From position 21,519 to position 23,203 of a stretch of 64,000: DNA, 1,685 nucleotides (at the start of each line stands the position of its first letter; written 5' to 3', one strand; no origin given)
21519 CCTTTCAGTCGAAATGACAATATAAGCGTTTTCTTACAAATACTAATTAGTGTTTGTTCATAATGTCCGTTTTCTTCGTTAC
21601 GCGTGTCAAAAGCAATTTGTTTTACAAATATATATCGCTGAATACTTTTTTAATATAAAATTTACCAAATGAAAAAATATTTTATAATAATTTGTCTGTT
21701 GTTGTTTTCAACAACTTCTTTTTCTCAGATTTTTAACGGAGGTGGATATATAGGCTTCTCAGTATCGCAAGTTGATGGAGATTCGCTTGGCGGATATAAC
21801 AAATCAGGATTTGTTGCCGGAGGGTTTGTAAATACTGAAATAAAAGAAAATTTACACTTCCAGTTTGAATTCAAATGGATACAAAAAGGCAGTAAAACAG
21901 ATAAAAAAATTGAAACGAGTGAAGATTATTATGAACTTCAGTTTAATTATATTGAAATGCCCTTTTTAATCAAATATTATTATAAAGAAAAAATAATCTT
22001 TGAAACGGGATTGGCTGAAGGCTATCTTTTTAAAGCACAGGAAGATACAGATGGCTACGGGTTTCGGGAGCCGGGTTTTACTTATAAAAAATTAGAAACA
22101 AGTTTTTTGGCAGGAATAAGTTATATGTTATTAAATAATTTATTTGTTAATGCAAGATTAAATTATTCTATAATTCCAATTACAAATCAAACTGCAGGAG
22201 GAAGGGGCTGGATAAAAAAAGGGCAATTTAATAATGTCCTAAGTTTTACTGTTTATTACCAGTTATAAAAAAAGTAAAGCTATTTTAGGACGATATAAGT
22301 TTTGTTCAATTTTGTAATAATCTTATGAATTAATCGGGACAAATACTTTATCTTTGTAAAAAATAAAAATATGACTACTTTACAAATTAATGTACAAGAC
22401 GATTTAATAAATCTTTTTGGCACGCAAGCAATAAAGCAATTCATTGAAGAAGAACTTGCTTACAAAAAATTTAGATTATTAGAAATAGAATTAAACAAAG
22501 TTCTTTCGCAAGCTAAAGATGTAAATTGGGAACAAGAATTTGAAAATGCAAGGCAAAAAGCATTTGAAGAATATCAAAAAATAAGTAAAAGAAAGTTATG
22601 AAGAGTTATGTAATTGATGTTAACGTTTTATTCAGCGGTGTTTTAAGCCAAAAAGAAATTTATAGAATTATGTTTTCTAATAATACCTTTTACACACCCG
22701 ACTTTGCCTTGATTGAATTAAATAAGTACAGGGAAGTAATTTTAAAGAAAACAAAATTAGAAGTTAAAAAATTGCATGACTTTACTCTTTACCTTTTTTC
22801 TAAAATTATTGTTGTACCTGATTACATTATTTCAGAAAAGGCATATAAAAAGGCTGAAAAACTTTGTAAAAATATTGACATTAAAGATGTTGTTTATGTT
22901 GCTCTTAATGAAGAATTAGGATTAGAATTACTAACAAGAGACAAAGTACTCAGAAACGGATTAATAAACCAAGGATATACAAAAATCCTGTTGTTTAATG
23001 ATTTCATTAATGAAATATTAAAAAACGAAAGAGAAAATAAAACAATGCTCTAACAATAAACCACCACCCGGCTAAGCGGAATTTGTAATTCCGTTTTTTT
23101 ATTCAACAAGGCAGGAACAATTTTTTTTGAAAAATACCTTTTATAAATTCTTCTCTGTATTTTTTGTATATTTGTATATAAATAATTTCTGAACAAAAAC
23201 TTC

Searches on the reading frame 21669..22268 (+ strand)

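Call 21: search_protein_families(library=pfam, proteins=[window:21669-22268:+], max_evalue=0.01)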
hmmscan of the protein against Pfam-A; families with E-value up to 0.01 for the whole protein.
window:21669-22268:+ (199 aa): 2 families
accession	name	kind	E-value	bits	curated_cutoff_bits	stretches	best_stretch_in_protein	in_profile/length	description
PF13568.12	OMP_b-brl_2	-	1.9e-14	54.6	27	1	19-172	2-174/175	Outer membrane protein beta-barrel domain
PF13505.12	OMP_b-brl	-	2.1e-12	48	28.7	1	5-171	1-157/175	Outer membrane protein beta-barrel domain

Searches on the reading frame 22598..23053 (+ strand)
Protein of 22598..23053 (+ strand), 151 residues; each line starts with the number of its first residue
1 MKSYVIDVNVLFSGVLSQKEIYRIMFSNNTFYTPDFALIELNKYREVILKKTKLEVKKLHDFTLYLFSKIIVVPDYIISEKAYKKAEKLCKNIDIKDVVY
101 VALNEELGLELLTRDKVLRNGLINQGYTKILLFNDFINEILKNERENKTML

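Call 21: search_protein_families(library=pfam, proteins=[window:22598-23053:+], max_evalue=0.01)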
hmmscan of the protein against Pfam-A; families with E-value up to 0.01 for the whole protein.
window:22598-23053:+ (151 aa): 2 families
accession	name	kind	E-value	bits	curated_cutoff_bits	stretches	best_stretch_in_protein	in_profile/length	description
PF10130.15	PIN_2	-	1.1e-17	65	22.4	1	5-122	1-120/133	PIN domain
PF01850.27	PIN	-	8.2e-05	23.6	23.6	1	4-119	1-115/120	PIN domain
